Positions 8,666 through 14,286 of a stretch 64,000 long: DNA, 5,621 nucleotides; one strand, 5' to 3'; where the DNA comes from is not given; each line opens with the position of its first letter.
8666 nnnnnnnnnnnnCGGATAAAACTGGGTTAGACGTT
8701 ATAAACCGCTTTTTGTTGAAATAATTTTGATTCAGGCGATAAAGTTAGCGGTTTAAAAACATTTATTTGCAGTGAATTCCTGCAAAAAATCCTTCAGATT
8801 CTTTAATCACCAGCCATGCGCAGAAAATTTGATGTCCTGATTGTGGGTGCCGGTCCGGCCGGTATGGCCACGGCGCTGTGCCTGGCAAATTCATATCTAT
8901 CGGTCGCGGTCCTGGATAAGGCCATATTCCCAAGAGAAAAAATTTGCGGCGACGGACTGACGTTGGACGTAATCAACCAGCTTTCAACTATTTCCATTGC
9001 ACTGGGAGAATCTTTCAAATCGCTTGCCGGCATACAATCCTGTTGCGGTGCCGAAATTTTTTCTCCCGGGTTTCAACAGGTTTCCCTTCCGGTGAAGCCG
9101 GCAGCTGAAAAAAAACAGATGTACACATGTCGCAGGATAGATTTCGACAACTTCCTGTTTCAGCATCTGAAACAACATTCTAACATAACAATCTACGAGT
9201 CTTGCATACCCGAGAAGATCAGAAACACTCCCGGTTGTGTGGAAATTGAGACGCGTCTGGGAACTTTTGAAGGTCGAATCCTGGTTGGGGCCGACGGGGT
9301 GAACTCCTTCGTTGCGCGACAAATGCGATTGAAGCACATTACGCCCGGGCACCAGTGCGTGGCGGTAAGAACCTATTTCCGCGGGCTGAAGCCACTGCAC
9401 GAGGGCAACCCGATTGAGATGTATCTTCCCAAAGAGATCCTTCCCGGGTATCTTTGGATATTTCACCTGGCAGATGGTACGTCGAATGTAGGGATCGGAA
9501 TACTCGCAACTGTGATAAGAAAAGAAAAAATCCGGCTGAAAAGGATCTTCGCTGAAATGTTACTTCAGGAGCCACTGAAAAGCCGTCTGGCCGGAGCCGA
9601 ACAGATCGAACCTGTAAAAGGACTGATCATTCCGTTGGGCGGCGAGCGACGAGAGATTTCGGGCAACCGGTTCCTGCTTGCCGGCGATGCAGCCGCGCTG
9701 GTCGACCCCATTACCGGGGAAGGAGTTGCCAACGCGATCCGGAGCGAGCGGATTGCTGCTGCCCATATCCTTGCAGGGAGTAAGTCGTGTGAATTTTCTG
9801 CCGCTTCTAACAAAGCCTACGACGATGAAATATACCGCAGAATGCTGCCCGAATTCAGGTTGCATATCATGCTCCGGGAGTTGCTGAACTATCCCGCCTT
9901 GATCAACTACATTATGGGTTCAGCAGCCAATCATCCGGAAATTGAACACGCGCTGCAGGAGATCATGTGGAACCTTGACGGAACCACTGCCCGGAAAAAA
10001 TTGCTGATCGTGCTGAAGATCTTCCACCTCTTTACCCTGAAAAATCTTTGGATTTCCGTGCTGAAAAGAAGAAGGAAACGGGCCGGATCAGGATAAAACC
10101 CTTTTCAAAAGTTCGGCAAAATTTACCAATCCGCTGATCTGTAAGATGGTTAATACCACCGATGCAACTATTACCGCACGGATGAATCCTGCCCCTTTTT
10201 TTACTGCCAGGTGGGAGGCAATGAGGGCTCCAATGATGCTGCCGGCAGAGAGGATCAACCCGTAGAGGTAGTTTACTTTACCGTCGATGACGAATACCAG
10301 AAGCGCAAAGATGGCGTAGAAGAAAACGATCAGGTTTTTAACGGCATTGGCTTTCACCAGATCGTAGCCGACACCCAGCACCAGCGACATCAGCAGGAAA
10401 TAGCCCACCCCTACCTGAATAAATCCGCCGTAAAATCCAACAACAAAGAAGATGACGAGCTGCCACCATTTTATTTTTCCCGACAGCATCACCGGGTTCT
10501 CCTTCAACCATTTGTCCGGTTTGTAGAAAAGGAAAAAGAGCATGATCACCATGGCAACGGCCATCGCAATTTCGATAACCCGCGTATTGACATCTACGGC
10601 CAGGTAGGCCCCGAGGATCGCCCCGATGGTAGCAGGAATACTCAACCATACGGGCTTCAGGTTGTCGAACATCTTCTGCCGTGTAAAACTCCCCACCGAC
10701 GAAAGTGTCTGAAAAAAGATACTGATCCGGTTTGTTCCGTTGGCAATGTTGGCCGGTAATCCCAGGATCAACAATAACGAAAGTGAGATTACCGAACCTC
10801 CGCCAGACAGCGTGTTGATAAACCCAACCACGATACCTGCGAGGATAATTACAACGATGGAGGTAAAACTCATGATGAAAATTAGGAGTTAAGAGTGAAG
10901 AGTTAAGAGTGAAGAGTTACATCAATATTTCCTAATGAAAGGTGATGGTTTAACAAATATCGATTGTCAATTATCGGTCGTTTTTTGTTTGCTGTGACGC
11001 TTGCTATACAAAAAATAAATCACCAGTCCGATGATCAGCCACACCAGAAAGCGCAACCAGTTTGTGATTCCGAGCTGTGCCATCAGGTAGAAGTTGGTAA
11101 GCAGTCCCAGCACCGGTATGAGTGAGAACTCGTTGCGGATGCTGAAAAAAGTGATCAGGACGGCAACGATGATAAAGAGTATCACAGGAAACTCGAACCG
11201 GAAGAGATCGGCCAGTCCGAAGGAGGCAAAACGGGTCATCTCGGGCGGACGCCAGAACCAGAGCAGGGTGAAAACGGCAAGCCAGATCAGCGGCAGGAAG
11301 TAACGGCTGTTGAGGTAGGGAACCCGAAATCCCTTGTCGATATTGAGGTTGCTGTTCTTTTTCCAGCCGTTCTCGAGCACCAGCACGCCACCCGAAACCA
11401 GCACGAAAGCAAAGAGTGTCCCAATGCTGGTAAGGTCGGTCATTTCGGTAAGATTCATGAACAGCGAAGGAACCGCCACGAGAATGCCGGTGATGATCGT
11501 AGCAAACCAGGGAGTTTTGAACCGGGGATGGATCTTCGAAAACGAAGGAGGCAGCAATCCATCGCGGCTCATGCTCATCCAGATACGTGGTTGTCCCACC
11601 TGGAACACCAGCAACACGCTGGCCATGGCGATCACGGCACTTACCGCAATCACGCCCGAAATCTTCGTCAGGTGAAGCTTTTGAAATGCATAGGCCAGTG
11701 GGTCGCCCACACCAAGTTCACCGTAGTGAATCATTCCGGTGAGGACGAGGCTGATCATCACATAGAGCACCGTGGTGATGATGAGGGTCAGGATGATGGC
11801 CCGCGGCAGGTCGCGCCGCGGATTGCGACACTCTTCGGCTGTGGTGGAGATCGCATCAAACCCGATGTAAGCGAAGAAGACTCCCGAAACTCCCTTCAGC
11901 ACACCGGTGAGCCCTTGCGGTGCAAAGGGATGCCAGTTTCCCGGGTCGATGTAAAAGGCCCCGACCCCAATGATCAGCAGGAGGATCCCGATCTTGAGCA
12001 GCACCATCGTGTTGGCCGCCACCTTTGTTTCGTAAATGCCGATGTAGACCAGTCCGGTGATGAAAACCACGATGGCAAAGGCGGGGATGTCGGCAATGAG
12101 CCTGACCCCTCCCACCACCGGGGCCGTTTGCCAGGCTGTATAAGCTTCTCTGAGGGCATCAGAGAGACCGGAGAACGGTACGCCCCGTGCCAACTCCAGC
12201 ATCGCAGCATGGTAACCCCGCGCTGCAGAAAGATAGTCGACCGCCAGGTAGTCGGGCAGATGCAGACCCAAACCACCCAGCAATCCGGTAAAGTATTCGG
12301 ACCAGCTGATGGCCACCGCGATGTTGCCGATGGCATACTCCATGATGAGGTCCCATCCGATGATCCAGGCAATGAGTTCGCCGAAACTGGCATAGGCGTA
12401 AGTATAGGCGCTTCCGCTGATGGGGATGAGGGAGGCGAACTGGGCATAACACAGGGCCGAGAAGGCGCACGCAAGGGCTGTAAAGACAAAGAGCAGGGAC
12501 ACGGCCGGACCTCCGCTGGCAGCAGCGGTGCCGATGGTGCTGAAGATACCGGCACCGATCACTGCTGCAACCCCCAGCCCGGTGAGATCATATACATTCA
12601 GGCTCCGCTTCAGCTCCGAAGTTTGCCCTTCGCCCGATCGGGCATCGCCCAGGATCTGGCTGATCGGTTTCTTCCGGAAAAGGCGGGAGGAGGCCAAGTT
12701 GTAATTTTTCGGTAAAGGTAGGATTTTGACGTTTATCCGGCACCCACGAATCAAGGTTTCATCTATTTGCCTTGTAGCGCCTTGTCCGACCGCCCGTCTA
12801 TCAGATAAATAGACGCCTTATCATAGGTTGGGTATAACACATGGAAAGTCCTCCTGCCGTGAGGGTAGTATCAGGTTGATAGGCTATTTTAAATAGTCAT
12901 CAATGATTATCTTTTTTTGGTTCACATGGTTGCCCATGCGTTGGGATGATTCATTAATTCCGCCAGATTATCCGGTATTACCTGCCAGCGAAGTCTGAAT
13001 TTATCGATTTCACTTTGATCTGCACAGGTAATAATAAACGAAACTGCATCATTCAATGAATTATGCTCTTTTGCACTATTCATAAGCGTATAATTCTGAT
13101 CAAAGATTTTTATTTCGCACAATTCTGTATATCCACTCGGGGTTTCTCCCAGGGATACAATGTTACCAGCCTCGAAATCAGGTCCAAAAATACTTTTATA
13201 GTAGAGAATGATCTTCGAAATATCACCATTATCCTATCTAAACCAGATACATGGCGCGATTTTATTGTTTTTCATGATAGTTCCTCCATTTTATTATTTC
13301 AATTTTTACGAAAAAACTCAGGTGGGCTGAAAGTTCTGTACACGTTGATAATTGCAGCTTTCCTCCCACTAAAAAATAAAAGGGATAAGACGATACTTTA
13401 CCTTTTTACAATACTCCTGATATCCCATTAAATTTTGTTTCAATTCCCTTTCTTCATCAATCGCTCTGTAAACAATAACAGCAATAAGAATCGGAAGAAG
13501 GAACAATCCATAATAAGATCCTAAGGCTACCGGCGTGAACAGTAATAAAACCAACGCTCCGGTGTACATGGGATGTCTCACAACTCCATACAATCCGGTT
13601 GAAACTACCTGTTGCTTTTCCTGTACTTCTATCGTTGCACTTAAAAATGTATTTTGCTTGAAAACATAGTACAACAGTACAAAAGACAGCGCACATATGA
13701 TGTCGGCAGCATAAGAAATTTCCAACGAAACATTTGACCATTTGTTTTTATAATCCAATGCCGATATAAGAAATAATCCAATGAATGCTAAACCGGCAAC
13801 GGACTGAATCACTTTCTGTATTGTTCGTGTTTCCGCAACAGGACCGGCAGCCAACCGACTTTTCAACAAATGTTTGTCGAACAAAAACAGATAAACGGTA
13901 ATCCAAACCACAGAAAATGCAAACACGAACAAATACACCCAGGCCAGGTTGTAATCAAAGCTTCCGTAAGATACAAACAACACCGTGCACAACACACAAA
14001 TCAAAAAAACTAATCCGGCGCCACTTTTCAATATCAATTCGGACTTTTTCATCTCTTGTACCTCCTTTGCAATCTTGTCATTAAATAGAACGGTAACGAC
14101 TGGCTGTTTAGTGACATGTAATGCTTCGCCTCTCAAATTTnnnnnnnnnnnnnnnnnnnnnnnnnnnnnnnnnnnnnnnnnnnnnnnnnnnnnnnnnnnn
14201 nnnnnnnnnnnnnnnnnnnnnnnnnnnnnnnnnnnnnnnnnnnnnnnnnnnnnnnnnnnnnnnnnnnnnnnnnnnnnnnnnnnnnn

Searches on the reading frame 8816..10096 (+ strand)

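Call 39: search_protein_families(library=pfam, proteins=[window:8816-10096:+], max_evalue=0.001)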
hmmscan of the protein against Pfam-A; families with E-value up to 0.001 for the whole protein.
window:8816-10096:+ (426 aa): 8 families
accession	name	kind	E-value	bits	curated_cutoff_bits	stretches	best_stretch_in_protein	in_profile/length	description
PF01494.25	FAD_binding_3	-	4.1e-12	46.4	22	1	5-178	2-173/349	FAD binding domain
PF05834.18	Lycopene_cycl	-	2.4e-06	27.3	23.4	0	6-35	1-35/380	Lycopene cyclase protein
PF22578.2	GGR_cat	-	2.6e-06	27.6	27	1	195-238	15-59/88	Geranylgeranyl reductase catalytic domain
PF01266.30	DAO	-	7.4e-06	26.2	27.9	1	6-36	1-31/353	FAD dependent oxidoreductase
PF07992.20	Pyr_redox_2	-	5.5e-05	23.2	26.1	1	5-81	1-75/291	Pyridine nucleotide-disulphide oxidoreductase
PF00890.30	FAD_binding_2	-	6.1e-05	22.8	20.4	1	6-36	1-31/414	FAD binding domain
PF03486.20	HI0933_like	-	0.00014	21.9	50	1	6-46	2-42/244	HI0933-like protein Rossmann domain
PF13450.12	NAD_binding_8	-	0.00082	20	21.9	0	9-36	1-28/68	NAD(P)-binding Rossmann-like domain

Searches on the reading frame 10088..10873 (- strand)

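Call 39: search_protein_families(library=pfam, proteins=[window:10088-10873:-], max_evalue=0.001)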
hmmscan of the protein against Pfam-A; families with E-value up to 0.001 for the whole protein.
window:10088-10873:- (261 aa): 1 family
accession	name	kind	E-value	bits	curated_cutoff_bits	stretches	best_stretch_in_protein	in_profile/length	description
PF01925.25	TauE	-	2e-41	142.6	32.6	1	9-245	1-236/237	Sulfite exporter TauE/SafE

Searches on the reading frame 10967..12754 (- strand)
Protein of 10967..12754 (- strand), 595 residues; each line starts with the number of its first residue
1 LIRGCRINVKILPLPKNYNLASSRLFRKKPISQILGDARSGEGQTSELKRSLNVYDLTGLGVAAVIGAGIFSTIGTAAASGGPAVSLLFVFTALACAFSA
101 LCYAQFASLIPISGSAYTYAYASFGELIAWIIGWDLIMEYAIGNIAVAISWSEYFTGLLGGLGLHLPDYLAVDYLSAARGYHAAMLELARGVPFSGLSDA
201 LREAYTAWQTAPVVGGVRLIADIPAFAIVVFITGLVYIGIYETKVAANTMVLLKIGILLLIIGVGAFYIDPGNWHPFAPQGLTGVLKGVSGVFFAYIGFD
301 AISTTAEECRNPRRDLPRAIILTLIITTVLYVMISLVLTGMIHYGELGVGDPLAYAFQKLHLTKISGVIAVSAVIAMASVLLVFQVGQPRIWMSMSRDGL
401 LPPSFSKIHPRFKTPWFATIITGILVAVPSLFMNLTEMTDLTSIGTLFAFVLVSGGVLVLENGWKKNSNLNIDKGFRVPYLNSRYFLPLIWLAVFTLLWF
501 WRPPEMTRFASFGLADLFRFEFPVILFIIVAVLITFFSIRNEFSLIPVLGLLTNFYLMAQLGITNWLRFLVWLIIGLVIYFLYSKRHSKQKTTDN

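Call 39: search_protein_families(library=pfam, proteins=[window:10967-12754:-], max_evalue=0.001)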
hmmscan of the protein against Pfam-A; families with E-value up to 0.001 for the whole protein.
window:10967-12754:- (595 aa): 3 families
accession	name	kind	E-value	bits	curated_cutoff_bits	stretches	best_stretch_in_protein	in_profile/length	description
PF13520.12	AA_permease_2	-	1.6e-46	159.5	27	1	52-532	1-425/427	Amino acid permease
PF00324.27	AA_permease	-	1.7e-29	103.3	24.6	1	61-532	6-455/470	Amino acid permease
PF13906.12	AA_permease_C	-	1.8e-14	54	27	1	545-588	8-51/51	C-terminus of AA_permease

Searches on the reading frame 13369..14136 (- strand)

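Call 39: search_protein_families(library=pfam, proteins=[window:13369-14136:-], max_evalue=0.001)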
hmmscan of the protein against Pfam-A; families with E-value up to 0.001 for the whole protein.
window:13369-14136:- (255 aa): 3 families
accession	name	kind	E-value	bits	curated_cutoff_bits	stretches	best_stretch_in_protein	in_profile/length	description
PF04191.18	PEMT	-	3.8e-07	31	25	1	144-230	6-96/105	Phospholipid methyltransferase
PF01222.22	ERG4_ERG24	-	1.1e-06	28.2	27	1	133-255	356-432/432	Ergosterol biosynthesis ERG4/ERG24 family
PF04140.19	ICMT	-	9.4e-06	26.4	24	1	147-233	5-94/95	Isoprenylcysteine carboxyl methyltransferase (ICMT) family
